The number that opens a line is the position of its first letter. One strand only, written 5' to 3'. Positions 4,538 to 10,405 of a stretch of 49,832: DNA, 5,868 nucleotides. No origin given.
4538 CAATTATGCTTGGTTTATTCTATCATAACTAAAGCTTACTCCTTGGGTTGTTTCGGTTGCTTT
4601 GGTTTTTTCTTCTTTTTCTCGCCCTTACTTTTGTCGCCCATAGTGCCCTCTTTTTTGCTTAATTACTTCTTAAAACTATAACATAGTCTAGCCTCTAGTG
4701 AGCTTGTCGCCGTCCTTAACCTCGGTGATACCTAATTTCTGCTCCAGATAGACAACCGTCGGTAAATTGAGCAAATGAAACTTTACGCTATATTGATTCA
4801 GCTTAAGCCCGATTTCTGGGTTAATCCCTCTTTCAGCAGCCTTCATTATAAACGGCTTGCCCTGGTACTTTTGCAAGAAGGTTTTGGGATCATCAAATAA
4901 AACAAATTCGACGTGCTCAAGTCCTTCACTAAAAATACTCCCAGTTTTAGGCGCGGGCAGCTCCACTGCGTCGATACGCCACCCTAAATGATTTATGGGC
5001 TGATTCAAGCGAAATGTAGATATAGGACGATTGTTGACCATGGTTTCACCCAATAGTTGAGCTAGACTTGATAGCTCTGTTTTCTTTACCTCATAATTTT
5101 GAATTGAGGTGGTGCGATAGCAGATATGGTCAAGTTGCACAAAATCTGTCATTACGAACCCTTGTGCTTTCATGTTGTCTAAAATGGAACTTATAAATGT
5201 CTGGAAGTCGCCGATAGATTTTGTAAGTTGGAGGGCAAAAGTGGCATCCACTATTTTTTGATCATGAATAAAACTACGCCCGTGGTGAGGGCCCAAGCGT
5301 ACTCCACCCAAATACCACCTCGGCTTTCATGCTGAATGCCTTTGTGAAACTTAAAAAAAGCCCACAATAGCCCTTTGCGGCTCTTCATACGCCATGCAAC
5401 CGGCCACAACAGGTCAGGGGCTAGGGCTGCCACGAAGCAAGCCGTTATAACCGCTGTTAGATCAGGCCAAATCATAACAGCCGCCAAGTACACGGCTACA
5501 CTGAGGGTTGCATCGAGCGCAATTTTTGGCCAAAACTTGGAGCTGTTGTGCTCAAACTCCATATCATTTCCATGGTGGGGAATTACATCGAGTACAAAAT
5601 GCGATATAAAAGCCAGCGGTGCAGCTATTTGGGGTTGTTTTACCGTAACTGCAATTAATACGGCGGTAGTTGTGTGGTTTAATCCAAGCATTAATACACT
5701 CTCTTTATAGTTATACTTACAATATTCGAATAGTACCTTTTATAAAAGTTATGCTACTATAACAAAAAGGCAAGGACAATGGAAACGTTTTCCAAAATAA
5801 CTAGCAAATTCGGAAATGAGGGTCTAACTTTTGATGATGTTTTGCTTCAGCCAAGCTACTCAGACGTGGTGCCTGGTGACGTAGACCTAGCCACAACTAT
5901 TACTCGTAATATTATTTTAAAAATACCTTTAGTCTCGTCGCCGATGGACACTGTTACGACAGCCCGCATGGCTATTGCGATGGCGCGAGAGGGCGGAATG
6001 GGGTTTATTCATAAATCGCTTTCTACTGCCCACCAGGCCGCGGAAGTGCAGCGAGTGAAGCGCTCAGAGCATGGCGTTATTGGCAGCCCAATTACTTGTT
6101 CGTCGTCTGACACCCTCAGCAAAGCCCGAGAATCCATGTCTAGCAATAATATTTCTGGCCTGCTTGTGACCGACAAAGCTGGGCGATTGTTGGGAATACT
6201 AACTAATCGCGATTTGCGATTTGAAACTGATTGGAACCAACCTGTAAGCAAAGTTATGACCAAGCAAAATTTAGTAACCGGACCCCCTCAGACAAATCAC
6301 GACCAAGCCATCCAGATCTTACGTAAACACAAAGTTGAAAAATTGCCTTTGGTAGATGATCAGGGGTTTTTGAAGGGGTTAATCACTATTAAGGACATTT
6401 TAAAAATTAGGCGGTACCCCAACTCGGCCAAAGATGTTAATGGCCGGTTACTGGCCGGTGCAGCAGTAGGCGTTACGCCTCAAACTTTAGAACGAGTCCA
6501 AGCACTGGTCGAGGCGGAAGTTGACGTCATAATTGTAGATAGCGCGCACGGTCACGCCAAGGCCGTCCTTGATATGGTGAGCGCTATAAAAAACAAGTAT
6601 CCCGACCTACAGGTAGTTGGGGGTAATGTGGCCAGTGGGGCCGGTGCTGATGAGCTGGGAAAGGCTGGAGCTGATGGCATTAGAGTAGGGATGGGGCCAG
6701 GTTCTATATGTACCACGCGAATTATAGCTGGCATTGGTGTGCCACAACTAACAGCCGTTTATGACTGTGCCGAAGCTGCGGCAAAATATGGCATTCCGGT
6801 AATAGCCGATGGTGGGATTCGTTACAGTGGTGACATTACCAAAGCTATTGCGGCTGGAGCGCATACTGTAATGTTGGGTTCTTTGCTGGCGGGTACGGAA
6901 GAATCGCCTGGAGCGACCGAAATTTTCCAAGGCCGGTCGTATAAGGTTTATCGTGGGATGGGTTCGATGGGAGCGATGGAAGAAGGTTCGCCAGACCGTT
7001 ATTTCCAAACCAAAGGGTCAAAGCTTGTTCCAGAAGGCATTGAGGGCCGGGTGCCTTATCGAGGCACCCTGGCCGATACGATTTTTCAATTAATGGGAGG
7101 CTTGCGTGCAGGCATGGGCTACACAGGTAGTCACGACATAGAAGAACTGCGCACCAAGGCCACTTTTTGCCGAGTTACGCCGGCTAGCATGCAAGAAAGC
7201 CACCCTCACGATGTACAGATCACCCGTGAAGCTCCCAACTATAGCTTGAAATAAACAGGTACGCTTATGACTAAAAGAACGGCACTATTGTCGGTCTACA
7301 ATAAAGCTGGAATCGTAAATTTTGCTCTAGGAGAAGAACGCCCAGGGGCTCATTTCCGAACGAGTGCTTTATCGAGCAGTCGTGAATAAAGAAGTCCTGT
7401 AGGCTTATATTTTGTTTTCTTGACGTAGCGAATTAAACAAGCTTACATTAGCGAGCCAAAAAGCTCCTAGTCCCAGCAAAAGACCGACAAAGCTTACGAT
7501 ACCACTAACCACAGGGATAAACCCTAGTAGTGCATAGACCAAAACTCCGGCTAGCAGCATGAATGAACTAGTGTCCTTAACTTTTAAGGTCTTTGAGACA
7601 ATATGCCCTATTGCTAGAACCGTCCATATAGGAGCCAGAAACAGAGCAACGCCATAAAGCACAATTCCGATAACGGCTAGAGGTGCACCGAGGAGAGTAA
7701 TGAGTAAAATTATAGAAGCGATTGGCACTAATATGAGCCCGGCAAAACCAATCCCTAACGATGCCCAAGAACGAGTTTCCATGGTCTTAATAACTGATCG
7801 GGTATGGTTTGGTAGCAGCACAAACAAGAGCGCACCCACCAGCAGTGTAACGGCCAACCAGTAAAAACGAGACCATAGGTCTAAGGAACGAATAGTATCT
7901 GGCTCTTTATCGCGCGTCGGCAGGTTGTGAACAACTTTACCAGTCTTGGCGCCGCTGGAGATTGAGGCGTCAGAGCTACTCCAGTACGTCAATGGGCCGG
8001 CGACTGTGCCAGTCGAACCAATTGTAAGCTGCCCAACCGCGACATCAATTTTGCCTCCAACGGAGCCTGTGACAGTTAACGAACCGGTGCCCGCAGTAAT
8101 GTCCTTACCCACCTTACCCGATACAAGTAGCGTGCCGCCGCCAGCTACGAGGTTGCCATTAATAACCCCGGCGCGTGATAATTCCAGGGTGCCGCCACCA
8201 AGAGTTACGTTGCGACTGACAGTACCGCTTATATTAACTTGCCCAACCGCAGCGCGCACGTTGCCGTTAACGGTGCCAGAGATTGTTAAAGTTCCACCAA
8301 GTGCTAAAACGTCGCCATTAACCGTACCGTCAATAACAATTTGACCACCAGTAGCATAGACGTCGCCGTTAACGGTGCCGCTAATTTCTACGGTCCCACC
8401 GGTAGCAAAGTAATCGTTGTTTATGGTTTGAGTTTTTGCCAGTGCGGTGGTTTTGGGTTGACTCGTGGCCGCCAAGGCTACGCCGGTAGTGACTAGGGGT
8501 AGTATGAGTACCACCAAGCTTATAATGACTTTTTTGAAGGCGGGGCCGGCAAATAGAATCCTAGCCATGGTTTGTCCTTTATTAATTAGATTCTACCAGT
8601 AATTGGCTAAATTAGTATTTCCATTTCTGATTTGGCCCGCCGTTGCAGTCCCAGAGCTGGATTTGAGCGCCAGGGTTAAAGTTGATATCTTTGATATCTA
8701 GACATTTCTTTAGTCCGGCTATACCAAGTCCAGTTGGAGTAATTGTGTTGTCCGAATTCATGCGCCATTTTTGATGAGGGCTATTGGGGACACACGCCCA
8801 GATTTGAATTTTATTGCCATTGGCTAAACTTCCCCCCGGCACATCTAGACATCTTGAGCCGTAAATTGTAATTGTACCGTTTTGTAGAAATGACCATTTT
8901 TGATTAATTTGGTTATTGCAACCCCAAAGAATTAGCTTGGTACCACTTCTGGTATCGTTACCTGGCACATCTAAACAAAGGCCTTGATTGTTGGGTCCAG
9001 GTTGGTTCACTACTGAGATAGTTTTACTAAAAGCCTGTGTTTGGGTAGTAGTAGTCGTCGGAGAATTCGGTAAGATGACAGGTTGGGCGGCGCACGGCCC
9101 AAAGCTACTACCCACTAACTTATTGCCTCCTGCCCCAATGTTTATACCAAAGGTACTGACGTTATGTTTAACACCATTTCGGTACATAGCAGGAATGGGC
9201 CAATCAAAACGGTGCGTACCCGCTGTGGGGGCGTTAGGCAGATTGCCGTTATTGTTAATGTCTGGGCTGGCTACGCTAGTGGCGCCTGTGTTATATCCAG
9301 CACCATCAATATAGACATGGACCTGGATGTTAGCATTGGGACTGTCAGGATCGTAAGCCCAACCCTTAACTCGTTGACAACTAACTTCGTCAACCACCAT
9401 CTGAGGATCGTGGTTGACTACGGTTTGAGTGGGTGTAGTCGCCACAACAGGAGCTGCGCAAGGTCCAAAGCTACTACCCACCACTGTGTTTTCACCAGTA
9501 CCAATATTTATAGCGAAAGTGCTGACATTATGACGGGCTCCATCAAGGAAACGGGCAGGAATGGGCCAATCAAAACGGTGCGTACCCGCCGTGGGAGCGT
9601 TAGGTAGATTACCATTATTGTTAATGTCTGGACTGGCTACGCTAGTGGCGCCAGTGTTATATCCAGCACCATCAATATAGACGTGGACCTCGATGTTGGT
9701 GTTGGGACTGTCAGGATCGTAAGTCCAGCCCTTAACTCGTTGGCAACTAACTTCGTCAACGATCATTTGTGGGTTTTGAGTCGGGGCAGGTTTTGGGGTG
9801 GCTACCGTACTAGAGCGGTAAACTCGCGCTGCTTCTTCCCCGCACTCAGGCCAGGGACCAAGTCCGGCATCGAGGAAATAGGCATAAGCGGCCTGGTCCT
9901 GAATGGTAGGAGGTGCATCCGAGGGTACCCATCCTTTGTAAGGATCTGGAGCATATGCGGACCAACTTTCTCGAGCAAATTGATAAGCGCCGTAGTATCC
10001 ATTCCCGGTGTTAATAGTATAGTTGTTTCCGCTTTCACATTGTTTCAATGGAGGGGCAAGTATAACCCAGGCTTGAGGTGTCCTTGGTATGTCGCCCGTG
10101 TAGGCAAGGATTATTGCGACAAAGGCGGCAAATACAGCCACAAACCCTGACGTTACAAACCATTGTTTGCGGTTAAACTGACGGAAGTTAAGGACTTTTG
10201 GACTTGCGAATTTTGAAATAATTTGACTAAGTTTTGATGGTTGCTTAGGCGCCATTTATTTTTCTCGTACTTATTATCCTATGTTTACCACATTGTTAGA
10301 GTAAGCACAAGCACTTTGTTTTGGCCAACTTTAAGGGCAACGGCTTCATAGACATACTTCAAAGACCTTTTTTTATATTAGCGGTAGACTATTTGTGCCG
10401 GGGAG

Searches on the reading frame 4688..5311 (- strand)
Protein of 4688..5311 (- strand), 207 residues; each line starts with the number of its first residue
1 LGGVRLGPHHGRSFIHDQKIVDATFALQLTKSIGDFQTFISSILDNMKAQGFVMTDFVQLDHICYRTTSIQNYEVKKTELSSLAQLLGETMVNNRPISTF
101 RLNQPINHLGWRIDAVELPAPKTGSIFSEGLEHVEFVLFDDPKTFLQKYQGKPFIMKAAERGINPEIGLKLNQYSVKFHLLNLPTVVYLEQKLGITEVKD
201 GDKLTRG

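Call 10: search_protein_families(library=pfam, proteins=[window:4688-5311:-])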
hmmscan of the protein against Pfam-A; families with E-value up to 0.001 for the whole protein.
window:4688-5311:- (207 aa): 1 family
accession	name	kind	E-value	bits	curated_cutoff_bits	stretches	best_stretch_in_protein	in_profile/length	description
PF06185.18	YecM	-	1.2e-32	113.5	25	1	29-187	2-177/180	YecM protein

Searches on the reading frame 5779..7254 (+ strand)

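Call 10: search_protein_families(library=pfam, proteins=[window:5779-7254:+])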
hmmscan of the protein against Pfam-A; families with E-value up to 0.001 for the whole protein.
window:5779-7254:+ (491 aa): 5 families
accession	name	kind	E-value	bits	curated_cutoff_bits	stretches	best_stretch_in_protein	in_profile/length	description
PF00478.31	IMPDH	-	6.9e-162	538.7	25.6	1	15-477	1-345/345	IMP dehydrogenase / GMP reductase domain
PF00571.33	CBS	-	2.2e-21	76.3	24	2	104-147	9-52/57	CBS domain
PF03060.21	NMO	-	1.5e-11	44.7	28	1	236-377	102-232/331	Nitronate monooxygenase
PF01070.24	FMN_dh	-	5.7e-05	22.8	24.9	1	284-370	226-305/350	FMN-dependent dehydrogenase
PF00977.27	His_biosynth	-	6.3e-05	23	23.6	0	332-369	67-104/228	Histidine biosynthesis protein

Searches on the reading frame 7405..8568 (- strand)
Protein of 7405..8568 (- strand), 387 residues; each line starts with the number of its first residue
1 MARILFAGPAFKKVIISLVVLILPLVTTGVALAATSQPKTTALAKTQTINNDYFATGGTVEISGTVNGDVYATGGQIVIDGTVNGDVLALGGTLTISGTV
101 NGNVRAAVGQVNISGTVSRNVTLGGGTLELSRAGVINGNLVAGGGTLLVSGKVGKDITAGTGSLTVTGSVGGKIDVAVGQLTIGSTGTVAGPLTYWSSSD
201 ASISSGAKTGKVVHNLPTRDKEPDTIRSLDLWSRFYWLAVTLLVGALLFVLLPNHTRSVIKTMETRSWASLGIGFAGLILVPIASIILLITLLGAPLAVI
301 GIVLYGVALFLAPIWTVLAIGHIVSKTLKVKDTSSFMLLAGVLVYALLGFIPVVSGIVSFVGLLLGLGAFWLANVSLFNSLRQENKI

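Call 10: search_protein_families(library=pfam, proteins=[window:7405-8568:-])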
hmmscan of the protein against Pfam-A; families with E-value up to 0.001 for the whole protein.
window:7405-8568:- (387 aa): 0 families

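Call 27: search_protein_families(library=pfam, proteins=[window:7405-8568:-], max_evalue=0.01)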
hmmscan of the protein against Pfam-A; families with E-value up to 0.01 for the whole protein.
window:7405-8568:- (387 aa): 0 families

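Call 43: search_protein_families(library=ncbifam, proteins=[window:7405-8568:-], max_evalue=0.001)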
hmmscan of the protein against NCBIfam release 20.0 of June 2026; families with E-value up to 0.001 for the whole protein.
window:7405-8568:- (387 aa): 0 families

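Call 71: find_encoding_contigs(protein=window:7405-8568:-, flank=10000, max_places=10)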
Protein window:7405-8568:- (387 aa): 1 contig read that carries it; 1 place shown.
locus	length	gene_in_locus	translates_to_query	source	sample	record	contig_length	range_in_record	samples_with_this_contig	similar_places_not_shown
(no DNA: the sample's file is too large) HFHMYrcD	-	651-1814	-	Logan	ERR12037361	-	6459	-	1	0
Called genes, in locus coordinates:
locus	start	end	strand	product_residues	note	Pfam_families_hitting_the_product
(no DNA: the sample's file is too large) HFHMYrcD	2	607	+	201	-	?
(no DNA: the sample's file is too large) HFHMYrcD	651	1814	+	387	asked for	PF26514:DUF8173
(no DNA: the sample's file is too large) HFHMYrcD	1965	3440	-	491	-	PF00478:IMPDH, PF00571:CBS, PF03060:NMO (weak)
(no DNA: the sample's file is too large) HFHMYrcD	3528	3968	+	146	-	-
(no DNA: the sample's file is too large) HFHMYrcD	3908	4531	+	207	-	PF06185:YecM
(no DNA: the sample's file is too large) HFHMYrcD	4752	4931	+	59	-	-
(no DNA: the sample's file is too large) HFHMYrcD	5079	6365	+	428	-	-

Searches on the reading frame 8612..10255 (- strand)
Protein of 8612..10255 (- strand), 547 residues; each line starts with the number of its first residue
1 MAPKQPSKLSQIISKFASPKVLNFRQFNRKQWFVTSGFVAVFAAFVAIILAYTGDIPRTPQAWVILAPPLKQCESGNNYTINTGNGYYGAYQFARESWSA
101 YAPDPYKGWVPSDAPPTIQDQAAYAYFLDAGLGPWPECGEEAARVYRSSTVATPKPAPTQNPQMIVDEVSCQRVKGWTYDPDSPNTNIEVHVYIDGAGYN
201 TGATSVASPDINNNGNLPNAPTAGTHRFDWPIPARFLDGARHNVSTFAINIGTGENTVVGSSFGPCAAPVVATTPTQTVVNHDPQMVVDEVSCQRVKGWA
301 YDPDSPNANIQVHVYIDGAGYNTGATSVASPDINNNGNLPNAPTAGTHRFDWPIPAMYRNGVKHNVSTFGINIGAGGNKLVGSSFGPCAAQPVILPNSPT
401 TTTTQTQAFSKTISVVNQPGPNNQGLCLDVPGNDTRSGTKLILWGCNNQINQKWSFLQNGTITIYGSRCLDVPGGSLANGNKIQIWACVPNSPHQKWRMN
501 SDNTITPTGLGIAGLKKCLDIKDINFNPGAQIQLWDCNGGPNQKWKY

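Call 10: search_protein_families(library=pfam, proteins=[window:8612-10255:-])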
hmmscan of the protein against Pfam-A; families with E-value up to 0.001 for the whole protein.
window:8612-10255:- (547 aa): 3 families
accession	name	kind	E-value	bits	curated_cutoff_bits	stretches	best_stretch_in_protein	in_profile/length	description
PF00652.28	Ricin_B_lectin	-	4.4e-25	88.7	29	1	423-545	9-126/126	Ricin-type beta-trefoil lectin domain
PF14200.12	RicinB_lectin_2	-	3.3e-19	69.8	25.6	3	423-486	21-89/89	Ricin-type beta-trefoil lectin domain-like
PF06737.19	Transglycosylas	-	4.1e-18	66.2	27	1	71-138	11-77/77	Transglycosylase-like domain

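Call 63: find_homologous_proteins(query=window:8612-10255:-)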
Query window:8612-10255:- (547 aa): 157 proteins with E <= 0.001 among 7873 candidates; the best 120 are listed.
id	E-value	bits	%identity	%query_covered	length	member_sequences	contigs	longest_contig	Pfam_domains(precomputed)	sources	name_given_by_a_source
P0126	0.0e+0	1292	100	100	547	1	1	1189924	PF06737.20,PF14200.13,PF00652.29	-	-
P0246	9.2e-45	171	36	42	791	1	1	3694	PF01510.31,PF27503.1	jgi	jgi:hypothetical protein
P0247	9.5e-41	158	30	46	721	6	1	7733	-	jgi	jgi:hypothetical protein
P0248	2.1e-40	157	35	38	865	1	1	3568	PF08486.16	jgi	jgi:SpoIID/LytB domain protein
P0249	3.8e-39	153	37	44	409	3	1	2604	PF00188.33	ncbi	-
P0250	4.6e-33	133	35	41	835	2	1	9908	PF01510.31,PF27503.1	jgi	-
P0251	2.1e-32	131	33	53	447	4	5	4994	PF06737.20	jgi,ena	-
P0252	5.5e-32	129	34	48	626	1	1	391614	PF06737.20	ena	-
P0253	1.2e-29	122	32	61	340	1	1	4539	PF06737.20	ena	-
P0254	2.5e-29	120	32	52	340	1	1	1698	PF06737.20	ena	-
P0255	4.6e-28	116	33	50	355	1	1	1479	PF06737.20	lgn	-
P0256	5.1e-28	116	33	62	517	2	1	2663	PF06737.20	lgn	-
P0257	9.1e-28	115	30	61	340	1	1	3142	PF06737.20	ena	-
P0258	2.2e-27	114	31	57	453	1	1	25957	PF06737.20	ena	-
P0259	1.2e-23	102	39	27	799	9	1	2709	PF17387.9,PF21708.5,PF02057.22,PF14200.13,PF00652.29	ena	-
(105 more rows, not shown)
